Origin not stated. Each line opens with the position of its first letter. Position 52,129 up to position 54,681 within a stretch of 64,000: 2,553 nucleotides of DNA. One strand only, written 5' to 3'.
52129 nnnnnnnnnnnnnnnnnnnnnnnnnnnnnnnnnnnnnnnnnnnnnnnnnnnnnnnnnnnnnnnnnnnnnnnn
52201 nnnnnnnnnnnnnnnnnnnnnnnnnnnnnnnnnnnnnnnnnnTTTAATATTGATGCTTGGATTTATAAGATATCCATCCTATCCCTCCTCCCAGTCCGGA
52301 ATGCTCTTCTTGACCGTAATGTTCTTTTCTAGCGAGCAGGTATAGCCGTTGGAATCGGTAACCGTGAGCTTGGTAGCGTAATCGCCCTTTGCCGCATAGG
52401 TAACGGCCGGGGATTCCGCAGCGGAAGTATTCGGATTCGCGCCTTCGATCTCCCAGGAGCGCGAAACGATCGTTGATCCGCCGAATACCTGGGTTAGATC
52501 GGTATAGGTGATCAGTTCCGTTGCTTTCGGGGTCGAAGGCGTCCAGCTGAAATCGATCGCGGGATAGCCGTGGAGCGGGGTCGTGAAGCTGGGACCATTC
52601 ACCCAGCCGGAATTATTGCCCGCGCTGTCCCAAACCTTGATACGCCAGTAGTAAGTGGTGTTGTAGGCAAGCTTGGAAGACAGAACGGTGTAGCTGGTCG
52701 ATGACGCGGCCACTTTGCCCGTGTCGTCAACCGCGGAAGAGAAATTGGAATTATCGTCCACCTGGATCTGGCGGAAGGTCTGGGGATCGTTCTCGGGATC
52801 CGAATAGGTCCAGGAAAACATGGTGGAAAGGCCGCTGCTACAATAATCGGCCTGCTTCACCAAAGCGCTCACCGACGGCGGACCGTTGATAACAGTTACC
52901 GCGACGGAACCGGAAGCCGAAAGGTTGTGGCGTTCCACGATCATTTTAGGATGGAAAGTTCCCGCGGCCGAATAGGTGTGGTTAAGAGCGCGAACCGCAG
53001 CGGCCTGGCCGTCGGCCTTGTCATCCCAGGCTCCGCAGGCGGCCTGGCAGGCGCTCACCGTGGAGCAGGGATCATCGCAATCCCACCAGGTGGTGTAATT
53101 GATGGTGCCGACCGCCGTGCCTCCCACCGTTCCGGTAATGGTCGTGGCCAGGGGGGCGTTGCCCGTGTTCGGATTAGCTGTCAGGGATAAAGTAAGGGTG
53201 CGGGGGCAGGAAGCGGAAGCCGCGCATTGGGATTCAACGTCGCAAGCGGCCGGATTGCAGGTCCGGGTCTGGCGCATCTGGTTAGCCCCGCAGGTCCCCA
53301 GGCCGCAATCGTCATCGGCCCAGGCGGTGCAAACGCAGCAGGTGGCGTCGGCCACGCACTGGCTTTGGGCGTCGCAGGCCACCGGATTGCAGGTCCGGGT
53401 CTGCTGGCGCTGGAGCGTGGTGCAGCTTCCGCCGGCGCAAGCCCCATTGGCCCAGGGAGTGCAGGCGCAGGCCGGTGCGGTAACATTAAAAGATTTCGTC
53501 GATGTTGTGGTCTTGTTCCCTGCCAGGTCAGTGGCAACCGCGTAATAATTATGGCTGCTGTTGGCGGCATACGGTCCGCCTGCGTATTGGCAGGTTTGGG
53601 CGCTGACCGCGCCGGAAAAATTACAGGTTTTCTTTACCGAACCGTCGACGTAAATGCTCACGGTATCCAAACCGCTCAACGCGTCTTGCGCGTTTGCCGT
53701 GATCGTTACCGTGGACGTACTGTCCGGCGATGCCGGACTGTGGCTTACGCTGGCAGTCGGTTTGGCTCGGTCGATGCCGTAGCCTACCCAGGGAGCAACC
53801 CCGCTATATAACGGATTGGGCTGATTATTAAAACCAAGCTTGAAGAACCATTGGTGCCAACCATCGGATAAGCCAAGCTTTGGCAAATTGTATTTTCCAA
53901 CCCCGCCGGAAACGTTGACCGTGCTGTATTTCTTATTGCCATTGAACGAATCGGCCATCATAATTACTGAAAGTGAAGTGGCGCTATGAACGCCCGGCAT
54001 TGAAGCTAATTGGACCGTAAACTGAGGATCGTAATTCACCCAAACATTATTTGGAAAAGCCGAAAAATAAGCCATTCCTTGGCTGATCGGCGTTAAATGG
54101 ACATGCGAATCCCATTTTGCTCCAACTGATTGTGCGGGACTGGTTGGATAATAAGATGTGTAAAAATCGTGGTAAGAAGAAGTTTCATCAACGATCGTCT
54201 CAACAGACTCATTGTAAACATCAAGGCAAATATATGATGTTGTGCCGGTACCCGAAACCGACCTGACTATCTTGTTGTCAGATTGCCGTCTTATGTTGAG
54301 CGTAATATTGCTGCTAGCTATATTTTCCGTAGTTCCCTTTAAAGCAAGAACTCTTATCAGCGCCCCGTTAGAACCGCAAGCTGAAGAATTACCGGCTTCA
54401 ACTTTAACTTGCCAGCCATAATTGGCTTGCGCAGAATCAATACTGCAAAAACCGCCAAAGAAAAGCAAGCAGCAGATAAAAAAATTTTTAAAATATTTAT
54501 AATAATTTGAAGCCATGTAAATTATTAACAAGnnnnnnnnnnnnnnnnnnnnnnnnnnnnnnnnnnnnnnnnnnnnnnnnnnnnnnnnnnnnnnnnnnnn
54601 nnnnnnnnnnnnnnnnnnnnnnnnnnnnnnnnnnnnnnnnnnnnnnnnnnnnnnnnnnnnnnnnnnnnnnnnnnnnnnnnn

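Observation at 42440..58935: Tandem array of giant TSP1-like/PKD surface-protein paralogs sharing a conserved C-terminal PKD domain ending in IPDWEE, paired with paralogous small TM proteins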

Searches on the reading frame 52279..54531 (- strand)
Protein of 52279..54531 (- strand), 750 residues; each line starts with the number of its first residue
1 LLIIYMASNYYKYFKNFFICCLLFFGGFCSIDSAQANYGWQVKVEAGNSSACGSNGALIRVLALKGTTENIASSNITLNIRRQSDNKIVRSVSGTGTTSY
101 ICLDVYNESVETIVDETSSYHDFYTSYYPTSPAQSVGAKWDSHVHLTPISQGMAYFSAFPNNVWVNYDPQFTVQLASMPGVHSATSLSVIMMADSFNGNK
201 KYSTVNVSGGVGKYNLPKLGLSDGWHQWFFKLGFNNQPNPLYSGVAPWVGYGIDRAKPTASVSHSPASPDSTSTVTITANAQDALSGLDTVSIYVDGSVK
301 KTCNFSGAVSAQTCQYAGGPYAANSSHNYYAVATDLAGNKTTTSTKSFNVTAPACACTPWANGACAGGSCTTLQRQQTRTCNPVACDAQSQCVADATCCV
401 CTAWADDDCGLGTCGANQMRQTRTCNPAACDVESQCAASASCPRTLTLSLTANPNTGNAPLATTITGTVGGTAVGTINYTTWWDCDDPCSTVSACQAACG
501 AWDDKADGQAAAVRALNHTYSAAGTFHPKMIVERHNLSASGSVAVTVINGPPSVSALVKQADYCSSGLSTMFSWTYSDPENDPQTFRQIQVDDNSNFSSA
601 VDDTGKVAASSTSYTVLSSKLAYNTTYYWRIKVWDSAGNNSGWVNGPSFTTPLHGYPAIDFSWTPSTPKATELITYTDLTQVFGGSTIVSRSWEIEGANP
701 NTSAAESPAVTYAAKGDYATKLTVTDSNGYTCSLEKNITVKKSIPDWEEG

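Call 4: search_protein_families(library=pfam, proteins=[window:52279-54531:-], max_evalue=0.01)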
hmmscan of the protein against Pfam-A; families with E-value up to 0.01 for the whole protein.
window:52279-54531:- (750 aa): 4 families
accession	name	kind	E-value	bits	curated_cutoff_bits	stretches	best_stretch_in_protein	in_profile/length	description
PF25788.1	Ig_Rha78A_N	-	2.6e-12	47.3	27.4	1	571-652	21-102/105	Rha78A-like, N-terminal immunoglobulin domain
PF18911.6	PKD_4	-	3.5e-07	30.6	27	1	674-740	20-83/85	PKD domain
PF22352.2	K319L-like_PKD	-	0.0033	17.8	27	0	686-740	26-84/84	K319L-like, PKD domain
PF16655.11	PhoD_N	-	0.0048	17.9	30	0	574-636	16-78/90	PhoD-like phosphatase, N-terminal domain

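Call 13: find_homologous_proteins(query=window:52279-54531:-, max_evalue=0.00001)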
Query window:52279-54531:- (750 aa): 19 proteins with E <= 0.00001 among 8000 candidates.
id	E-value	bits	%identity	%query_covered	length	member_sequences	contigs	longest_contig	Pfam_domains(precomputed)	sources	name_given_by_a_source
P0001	0.0e+0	1704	99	99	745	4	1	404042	PF25788.3,PF18911.7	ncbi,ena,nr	ncbi:MAG TPA: hypothetical protein PLR75_00940 [Candidatus Pacearchaeota archaeon]|nr:hypothetical p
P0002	0.0e+0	1103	68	98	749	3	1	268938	PF25788.3,PF18911.7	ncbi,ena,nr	ncbi:MAG TPA: hypothetical protein P5043_00320 [Candidatus Paceibacterota bacterium]|nr:hypothetical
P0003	0.0e+0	1046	75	47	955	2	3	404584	PF25788.3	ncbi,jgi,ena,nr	ncbi:MAG TPA: hypothetical protein P5080_00300 [Candidatus Paceibacterota bacterium]|nr:hypothetical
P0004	3.8e-281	953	62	43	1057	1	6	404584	PF25788.3,PF18911.7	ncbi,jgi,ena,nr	ncbi:MAG TPA: hypothetical protein P5080_00330 [Candidatus Paceibacterota bacterium]|nr:hypothetical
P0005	2.1e-244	831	61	41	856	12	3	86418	PF00801.27,PF25788.3,PF18911.7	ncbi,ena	-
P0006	2.2e-231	788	61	43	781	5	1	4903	PF00801.27,PF25788.3,PF18911.7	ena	-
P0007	2.2e-209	716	52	48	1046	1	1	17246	PF00801.27,PF25788.3,PF18911.7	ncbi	-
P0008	7.9e-207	707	60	74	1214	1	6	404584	PF25788.3,PF18911.7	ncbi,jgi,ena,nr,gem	ncbi:MAG TPA: PKD domain-containing protein [Candidatus Paceibacterota bacterium]|nr:PKD domain-cont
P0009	2.2e-193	663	73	53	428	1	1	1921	PF25788.3,PF18911.7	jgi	jgi:PKD repeat protein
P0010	1.0e-179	618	68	53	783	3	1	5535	PF25788.3,PF16158.12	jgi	jgi:hypothetical protein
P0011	2.3e-122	428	51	54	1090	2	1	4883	PF25788.3,PF16158.12,PF18911.7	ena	-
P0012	1.1e-107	379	51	47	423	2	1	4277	PF00801.27,PF25788.3,PF18911.7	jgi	-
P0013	6.0e-20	89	55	12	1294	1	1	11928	-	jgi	-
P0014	2.6e-18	84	58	13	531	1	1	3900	-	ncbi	-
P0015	3.2e-16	77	44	18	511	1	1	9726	-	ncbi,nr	ncbi:MAG: hypothetical protein HYT63_02220, partial [Candidatus Yanofskybacteria bacterium]|nr:hypot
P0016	1.1e-14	72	32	26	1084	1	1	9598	-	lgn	-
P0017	4.4e-13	67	47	12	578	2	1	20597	-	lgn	-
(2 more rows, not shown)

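Call 22: find_encoding_contigs(protein=P0005, flank=10000, max_places=3)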
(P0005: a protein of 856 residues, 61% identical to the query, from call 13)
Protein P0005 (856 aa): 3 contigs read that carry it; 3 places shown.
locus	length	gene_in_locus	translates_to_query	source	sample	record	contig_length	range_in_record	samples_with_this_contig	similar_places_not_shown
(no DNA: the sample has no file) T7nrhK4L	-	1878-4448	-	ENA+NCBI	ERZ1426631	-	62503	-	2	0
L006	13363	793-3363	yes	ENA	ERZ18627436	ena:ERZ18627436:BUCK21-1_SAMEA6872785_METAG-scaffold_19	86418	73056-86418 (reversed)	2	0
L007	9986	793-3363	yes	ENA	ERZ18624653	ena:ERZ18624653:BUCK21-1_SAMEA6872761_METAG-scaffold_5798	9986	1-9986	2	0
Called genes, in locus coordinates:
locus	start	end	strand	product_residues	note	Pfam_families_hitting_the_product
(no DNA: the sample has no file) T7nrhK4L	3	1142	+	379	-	?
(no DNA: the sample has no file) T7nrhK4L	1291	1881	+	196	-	-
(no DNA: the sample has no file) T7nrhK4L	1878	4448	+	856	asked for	PF00801:PKD (faint), PF18911:PKD_4 (faint), PF25788:Ig_Rha78A_N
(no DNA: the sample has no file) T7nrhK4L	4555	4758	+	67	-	-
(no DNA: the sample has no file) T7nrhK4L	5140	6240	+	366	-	PF00069:Pkinase, PF07714:PK_Tyr_Ser-Thr (weak)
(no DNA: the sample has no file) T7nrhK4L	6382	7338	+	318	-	-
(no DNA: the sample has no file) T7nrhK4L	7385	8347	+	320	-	-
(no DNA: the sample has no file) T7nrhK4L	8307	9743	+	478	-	PF00709:Adenylsucc_synt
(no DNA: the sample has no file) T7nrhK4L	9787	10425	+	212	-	-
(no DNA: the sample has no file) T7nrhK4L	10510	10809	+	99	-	-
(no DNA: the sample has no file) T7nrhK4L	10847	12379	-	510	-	PF08239:SH3_3 (weak), PF03734:YkuD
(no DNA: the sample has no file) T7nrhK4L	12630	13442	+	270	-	PF04402:SIMPL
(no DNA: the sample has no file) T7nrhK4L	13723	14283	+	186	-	PF04542:Sigma70_r2, PF08281:Sigma70_r4_2, PF04545:Sigma70_r4 (weak)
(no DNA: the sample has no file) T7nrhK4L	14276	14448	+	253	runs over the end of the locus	-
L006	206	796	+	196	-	-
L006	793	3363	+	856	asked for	PF00801:PKD (faint), PF18911:PKD_4 (faint), PF25788:Ig_Rha78A_N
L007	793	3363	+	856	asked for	PF00801:PKD (faint), PF18911:PKD_4 (faint), PF25788:Ig_Rha78A_N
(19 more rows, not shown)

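Call 23: find_encoding_contigs(protein=P0007, flank=10000, max_places=3)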
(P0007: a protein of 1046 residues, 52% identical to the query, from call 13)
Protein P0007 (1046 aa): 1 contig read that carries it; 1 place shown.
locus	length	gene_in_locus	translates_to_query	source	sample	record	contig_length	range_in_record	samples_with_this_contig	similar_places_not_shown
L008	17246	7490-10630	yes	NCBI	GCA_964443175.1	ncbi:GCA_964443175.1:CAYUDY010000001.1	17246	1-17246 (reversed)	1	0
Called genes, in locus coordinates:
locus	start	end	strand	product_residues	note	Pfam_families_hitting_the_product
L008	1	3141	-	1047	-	?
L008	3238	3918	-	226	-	-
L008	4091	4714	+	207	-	-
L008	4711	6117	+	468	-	-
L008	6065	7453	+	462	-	PF25788:Ig_Rha78A_N, PF18911:PKD_4 (weak)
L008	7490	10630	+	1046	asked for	PF00801:PKD (faint), PF25788:Ig_Rha78A_N, PF18911:PKD_4 (weak)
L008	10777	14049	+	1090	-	PF16158:N_BRCA1_IG (weak), PF25788:Ig_Rha78A_N, PF18911:PKD_4 (weak)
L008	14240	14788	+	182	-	-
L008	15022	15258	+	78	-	PF01783:Ribosomal_L32p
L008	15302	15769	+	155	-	PF01029:NusB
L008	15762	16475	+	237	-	PF22935:RM44_endonuclase, PF14622:Ribonucleas_3_3, PF00636:Ribonuclease_3, PF00035:dsrm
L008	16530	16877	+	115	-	PF00886:Ribosomal_S16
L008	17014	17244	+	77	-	?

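Call 31: search_solved_structures(query=window:52279-54531:-, max_evalue=0.01)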
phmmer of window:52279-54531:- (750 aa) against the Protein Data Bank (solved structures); distinct sequences matched with E-value up to 0.01: 1.
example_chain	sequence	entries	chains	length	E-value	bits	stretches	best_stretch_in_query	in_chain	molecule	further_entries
6nz0_Z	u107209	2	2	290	0.004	18.8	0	626-744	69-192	Dyslexia-associated protein KIAA0319-like protein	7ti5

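Call 84: find_encoding_contigs(protein=P0017, flank=10000, max_places=2)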
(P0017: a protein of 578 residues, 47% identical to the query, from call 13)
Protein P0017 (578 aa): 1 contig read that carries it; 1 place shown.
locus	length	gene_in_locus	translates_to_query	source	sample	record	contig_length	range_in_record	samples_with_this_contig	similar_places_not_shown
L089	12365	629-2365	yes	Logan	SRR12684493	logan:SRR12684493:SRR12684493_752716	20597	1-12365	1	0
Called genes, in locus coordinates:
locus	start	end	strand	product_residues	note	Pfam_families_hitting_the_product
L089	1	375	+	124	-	?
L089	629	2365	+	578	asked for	-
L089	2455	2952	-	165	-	-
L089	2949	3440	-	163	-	-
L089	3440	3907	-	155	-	-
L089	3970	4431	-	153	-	PF07963:N_methyl, PF08334:T2SSG (faint)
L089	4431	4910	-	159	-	PF07963:N_methyl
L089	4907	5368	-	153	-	PF07963:N_methyl (weak)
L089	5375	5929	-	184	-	-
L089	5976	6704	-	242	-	PF06750:A24_N_bact, PF01478:Peptidase_A24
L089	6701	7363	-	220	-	PF07963:N_methyl (weak)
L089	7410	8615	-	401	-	PF28597:T2SSF_N, PF00482:T2SSF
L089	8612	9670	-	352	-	PF00437:T2SSE, PF13191:AAA_16 (faint), PF13401:AAA_22 (faint)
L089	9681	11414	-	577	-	PF05157:MshEN, PF00437:T2SSE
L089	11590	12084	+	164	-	PF13177:DNA_pol3_delta2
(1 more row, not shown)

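Call 85: find_encoding_contigs(protein=P0016, flank=10000, max_places=2)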
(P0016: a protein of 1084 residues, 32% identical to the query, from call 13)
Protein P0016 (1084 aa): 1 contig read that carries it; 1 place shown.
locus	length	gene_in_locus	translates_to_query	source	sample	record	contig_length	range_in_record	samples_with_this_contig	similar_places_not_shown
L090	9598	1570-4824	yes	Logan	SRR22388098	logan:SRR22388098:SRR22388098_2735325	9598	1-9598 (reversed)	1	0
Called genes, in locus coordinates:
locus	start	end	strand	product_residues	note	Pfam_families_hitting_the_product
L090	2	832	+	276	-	?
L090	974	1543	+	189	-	-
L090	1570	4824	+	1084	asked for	-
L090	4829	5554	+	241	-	-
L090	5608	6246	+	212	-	-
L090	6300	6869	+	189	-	PF01330:RuvA_N, PF14520:HHH_5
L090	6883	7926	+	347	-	PF01078:Mg_chelatase (faint), PF05496:RuvB_N, PF00004:AAA, PF07728:AAA_5 (weak), PF17864:AAA_lid_4, PF05491:WHD_RuvB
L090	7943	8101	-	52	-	PF19451:DUF5989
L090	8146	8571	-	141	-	PF19588:SxtJ (weak)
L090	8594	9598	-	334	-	?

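Call 86: find_encoding_contigs(protein=P0013, flank=10000, max_places=2)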
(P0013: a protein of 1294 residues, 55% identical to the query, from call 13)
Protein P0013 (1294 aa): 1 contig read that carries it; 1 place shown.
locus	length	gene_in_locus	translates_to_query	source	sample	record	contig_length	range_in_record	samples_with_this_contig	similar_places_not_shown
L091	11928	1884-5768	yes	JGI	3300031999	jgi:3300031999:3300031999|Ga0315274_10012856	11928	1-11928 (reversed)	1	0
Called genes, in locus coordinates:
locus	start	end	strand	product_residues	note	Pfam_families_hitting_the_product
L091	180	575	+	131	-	PF07963:N_methyl (weak)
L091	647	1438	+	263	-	PF06750:A24_N_bact, PF01478:Peptidase_A24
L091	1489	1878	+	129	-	-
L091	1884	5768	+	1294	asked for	-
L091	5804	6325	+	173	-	-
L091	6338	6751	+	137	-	-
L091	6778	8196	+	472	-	-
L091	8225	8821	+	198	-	PF07963:N_methyl (weak)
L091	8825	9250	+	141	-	-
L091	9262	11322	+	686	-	PF22745:Nlig-Ia, PF01653:DNA_ligase_aden, PF03120:OB_DNA_ligase, PF03119:DNA_ligase_ZBD (weak), PF12826:HHH_2, PF14520:HHH_5 (weak), PF00533:BRCT, PF12738:PTCB-BRCT (weak), +1 more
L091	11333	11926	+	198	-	?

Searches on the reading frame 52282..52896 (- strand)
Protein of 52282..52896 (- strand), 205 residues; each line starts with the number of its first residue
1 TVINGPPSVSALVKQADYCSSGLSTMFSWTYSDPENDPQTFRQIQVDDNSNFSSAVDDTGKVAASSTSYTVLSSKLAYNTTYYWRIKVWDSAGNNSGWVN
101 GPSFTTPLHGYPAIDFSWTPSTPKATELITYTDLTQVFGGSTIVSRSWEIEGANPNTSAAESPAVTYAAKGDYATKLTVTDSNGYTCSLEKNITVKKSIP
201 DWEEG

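Call 60: find_related_loci(query=A4, collection=genome_contigs, flank=10000)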
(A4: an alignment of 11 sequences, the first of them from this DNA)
Query A4 (205 aa) in genome_contigs; peptide patterns used: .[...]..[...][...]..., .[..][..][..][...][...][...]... (x = any residue, [..] = any of these).
598 stretches matched a pattern (row limit reached: there are more); 350 encode a relative of the query (tblastn E <= 1e-3); the best 80 are kept; 80 distinct loci.
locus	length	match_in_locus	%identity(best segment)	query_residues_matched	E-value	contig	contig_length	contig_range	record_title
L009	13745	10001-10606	68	3-204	5e-97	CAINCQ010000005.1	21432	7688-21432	uncultured bacterium isolate AM-2014-D8_bin-0821 genome assembly, contig: bin-0821:05/42, whole genome shotgun sequence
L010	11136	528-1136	64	2-204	5e-90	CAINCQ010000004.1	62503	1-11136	uncultured bacterium isolate AM-2014-D8_bin-0821 genome assembly, contig: bin-0821:04/42, whole genome shotgun sequence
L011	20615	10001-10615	48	2-204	4e-60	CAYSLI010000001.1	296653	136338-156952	MAG TPA_asm: uncultured Candidatus Saccharibacteria bacterium isolate binchicken_co116_198 genome assembly, contig: NODE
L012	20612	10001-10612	47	3-204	6e-59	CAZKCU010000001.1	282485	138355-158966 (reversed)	MAG TPA_asm: uncultured Candidatus Saccharibacteria bacterium isolate binchicken_co89_20 genome assembly, contig: NODE_9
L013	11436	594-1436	49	2-204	3e-57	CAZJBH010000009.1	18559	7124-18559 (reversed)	MAG TPA_asm: uncultured Candidatus Saccharibacteria bacterium isolate SRP332253_co2_128 genome assembly, contig: NODE_28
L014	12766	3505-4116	46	3-204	2e-56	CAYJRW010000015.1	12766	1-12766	MAG TPA_asm: uncultured Candidatus Saccharibacteria bacterium isolate ERP125453_co1_241 genome assembly, contig: NODE_54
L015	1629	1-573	48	15-204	8e-57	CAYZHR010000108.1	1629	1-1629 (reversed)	MAG TPA_asm: uncultured Candidatus Saccharibacteria bacterium isolate binchicken_co387_45 genome assembly, contig: NODE_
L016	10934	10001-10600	43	6-204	2e-50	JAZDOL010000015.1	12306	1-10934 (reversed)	MAG: bacterium isolate MEGAHIT-group-0.771 k141_12902510, whole genome shotgun sequence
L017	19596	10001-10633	44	3-202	8e-50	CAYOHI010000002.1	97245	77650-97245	MAG TPA_asm: uncultured Candidatus Saccharibacteria bacterium isolate SRP200020_co1_324 genome assembly, contig: NODE_21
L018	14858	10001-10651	44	3-204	5e-49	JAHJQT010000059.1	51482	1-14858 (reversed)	MAG: Patescibacteria group bacterium isolate OS_PC_MetaG.mb.118 OS_PC_MetaG.mb.118_k141_667463, whole genome shotgun seq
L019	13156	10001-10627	43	1-204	6e-48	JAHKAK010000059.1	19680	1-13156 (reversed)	MAG: Patescibacteria group bacterium isolate Undefined_mixed_planktonic.mb.35 Undefined_mixed_pl.mb.35_k141_689745, whol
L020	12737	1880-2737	40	2-204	3e-47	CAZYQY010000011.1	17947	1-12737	MAG TPA_asm: uncultured Candidatus Saccharibacteria bacterium isolate binchicken_co100_35 genome assembly, contig: NODE_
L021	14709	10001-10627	42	6-204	2e-47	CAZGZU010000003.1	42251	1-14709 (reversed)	MAG TPA_asm: uncultured Candidatus Saccharibacteria bacterium isolate binchicken_co178_102 genome assembly, contig: NODE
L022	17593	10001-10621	44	2-204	7e-46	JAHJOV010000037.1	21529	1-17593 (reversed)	MAG: Patescibacteria group bacterium isolate Old_saline_planktonic.mb.43 Old_saline_plankto.mb.43_k141_843823, whole gen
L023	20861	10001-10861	41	1-204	6e-46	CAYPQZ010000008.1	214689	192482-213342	MAG TPA_asm: uncultured Candidatus Saccharibacteria bacterium isolate SRP067234_co1_67 genome assembly, contig: k99_2405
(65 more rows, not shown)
